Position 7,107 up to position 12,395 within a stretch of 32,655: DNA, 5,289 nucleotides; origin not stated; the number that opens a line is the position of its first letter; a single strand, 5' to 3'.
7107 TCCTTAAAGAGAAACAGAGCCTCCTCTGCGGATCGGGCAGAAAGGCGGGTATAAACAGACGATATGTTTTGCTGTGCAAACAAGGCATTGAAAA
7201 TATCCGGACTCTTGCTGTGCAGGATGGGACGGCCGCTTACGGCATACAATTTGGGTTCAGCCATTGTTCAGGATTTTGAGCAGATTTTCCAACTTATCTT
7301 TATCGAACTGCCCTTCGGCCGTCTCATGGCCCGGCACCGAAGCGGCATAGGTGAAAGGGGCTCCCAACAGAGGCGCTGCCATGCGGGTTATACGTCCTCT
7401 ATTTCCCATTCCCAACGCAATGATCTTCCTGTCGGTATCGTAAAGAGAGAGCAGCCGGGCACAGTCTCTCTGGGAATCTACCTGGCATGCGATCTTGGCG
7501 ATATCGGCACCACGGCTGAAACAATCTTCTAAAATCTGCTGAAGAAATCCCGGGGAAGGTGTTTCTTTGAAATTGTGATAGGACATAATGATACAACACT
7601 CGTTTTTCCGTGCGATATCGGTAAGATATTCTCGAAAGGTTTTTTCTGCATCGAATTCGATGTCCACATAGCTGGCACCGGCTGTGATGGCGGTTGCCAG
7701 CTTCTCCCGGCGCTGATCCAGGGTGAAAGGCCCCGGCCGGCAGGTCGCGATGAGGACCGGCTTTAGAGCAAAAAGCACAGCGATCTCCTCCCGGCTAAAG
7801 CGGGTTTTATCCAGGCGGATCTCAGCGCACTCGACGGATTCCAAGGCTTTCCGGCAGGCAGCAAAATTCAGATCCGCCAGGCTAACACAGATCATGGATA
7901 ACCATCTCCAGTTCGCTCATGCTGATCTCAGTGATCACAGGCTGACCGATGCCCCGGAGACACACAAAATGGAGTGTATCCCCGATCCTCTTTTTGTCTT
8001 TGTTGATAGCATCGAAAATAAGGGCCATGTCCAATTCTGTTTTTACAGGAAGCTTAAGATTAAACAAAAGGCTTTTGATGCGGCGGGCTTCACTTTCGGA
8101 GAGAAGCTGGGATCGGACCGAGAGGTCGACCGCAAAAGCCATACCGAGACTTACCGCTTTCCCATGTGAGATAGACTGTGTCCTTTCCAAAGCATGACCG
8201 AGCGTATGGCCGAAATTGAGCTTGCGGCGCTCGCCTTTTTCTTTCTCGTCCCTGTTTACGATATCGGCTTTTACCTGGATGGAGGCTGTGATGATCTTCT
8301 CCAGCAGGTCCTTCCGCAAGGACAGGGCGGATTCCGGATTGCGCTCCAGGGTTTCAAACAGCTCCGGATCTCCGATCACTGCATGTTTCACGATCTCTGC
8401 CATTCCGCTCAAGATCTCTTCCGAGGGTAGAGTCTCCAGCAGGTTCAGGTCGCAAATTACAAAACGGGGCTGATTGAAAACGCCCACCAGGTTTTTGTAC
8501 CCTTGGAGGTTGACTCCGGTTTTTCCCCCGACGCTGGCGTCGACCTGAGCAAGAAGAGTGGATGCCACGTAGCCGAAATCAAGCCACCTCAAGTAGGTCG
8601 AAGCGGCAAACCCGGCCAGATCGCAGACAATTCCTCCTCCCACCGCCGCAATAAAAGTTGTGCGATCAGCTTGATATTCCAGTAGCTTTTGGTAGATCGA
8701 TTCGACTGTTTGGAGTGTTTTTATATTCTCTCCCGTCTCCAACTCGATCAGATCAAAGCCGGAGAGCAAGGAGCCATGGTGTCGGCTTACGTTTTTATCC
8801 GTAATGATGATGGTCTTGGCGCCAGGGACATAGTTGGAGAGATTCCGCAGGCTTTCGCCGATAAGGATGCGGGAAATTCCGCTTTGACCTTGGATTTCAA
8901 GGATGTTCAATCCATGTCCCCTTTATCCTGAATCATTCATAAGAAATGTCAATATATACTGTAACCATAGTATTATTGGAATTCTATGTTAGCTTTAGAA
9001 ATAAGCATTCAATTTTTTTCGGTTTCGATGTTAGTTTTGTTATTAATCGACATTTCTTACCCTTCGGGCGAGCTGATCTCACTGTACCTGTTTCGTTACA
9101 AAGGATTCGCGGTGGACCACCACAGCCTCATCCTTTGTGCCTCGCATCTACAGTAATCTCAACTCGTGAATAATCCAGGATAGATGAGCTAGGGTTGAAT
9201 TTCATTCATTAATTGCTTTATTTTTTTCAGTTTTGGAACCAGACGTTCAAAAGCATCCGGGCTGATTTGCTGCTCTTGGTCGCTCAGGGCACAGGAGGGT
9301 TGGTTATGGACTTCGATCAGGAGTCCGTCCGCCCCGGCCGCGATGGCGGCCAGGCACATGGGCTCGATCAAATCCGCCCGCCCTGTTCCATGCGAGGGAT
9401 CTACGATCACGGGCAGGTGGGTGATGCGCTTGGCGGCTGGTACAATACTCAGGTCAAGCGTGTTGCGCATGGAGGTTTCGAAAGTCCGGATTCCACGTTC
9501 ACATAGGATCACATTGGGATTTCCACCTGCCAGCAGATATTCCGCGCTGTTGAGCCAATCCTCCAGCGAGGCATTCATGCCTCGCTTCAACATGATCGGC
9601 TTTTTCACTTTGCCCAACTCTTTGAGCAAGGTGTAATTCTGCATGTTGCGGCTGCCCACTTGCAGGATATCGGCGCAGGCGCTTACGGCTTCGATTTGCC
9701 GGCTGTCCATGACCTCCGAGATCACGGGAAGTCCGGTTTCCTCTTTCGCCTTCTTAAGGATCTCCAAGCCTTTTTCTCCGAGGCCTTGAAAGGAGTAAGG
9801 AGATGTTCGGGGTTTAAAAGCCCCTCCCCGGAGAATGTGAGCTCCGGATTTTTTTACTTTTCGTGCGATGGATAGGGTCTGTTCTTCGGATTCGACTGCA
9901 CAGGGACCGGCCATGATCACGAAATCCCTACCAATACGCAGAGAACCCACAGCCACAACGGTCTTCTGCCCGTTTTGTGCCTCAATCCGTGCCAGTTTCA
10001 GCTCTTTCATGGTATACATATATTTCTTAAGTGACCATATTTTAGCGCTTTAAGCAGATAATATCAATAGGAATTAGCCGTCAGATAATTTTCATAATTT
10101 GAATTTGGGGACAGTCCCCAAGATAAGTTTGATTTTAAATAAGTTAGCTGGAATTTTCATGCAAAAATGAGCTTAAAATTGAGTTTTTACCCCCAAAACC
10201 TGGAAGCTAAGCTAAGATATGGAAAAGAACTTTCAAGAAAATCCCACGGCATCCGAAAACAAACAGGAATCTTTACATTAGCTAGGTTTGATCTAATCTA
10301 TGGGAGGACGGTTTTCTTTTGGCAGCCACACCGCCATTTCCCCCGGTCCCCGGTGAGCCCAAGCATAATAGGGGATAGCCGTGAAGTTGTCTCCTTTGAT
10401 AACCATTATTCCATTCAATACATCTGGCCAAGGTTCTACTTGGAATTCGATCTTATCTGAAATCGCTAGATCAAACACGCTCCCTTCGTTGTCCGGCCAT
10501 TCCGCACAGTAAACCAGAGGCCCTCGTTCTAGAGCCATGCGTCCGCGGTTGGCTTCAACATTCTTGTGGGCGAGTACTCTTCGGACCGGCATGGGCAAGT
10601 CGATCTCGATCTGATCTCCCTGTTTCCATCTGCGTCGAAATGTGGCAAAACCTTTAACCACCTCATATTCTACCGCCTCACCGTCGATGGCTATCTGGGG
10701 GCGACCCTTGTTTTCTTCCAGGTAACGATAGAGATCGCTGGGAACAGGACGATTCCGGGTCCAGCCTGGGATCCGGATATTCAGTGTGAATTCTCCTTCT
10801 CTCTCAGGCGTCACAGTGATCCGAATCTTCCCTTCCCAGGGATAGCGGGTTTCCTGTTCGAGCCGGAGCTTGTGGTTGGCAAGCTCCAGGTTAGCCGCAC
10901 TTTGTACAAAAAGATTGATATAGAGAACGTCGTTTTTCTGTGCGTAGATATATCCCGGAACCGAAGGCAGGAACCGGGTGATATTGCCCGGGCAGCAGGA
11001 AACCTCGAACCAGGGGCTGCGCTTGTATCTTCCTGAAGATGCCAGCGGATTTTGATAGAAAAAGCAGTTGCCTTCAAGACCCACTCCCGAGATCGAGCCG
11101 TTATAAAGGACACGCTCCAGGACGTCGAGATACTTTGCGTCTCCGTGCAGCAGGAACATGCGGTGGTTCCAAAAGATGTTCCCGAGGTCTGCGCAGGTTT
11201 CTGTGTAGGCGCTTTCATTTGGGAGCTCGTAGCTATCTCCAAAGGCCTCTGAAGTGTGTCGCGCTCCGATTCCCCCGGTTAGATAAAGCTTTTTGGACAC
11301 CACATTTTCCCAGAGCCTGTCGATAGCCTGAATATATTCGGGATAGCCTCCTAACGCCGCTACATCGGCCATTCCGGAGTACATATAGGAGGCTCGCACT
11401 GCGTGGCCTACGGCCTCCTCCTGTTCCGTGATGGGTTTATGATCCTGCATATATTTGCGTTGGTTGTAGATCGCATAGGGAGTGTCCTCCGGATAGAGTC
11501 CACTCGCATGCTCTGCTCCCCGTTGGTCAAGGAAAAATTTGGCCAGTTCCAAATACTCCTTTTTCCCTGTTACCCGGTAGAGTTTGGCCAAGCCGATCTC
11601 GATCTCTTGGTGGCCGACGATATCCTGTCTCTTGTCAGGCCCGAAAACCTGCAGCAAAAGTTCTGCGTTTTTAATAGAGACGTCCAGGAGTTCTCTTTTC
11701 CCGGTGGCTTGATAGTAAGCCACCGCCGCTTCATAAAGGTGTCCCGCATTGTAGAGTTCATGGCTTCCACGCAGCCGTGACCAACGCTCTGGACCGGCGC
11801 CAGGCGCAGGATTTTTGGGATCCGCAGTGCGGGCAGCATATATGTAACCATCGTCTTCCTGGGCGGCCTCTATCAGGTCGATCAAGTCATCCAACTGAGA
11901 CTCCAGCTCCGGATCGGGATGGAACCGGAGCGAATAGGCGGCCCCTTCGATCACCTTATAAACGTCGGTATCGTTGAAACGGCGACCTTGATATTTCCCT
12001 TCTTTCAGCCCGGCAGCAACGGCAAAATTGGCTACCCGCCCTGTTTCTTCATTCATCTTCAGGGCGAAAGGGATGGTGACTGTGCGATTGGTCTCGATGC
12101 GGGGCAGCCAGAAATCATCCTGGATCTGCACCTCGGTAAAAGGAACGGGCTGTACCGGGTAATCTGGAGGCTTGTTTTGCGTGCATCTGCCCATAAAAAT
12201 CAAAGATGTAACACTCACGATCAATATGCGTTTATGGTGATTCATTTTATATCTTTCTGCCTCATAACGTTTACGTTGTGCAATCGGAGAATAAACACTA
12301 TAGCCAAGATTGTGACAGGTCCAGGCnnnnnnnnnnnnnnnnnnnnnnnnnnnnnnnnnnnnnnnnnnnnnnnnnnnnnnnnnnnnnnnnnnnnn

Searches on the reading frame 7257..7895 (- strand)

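Call 4: search_protein_families(library=pfam, proteins=[window:7257-7895:-], max_evalue=0.01)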
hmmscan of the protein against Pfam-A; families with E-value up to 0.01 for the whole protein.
window:7257-7895:- (212 aa): 1 family
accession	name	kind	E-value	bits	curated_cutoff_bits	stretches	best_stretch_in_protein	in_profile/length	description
PF01487.21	DHquinase_I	-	2.7e-35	123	22.2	1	3-206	1-230/230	Type I 3-dehydroquinase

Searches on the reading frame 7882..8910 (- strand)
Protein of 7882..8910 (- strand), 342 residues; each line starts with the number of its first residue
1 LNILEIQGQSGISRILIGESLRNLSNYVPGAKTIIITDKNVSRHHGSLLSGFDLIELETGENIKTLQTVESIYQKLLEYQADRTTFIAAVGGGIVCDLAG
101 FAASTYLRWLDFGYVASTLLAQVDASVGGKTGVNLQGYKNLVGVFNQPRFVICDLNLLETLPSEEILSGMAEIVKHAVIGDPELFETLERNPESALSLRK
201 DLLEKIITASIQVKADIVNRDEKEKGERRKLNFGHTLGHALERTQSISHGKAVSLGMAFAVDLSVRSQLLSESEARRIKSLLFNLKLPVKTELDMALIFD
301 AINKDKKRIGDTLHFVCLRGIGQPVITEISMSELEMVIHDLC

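Call 4: search_protein_families(library=pfam, proteins=[window:7882-8910:-], max_evalue=0.01)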
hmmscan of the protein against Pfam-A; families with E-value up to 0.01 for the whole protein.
window:7882-8910:- (342 aa): 4 families
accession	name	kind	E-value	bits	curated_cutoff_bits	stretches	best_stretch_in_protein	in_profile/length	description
PF24621.2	DHQS_C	-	1.3e-44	152.1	27.6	1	169-307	1-143/144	3-dehydroquinate synthase C-terminal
PF01761.26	DHQ_synthase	-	1e-40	138.4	24.2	1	55-166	2-113/115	3-dehydroquinate synthase N-terminal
PF00465.25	Fe-ADH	-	6.2e-05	23.1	31.3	1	14-106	3-103/168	Iron-containing alcohol dehydrogenase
PF13685.12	Fe-ADH_2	-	0.00072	20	28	1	25-104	14-95/149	Iron-containing alcohol dehydrogenase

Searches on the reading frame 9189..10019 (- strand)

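Call 4: search_protein_families(library=pfam, proteins=[window:9189-10019:-], max_evalue=0.01)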
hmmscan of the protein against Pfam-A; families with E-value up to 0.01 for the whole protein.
window:9189-10019:- (276 aa): 2 families
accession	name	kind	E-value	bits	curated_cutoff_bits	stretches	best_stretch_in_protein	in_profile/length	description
PF00793.26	DAHP_synth_1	-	2.6e-78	263.1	25.5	1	27-271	10-268/270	DAHP synthetase I family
PF03102.20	NeuB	-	4.3e-10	39.9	22.1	1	80-273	53-238/241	NeuB family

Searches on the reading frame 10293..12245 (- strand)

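Call 4: search_protein_families(library=pfam, proteins=[window:10293-12245:-], max_evalue=0.01)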
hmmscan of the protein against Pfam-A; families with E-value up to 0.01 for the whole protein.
window:10293-12245:- (650 aa): 4 families
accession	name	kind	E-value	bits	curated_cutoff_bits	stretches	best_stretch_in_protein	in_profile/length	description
PF07944.18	Beta-AFase-like_GH127_cat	-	2.7e-107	359.5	24.9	1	38-430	1-375/376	Beta-L-arabinofuranosidase, GH127 catalytic domain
PF20737.2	Glyco_hydro127C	-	2.2e-26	91.8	23.7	1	554-642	1-71/71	Glycoside hydrolase family 127 C-terminal domain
PF20736.2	Glyco_hydro127M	-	3.3e-24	85.3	24.2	1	441-552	2-95/95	Beta-L-arabinofuranosidase, GH127 middle domain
PF07470.19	Glyco_hydro_88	-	0.001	18.6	26.6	1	165-239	29-103/352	Glycosyl Hydrolase Family 88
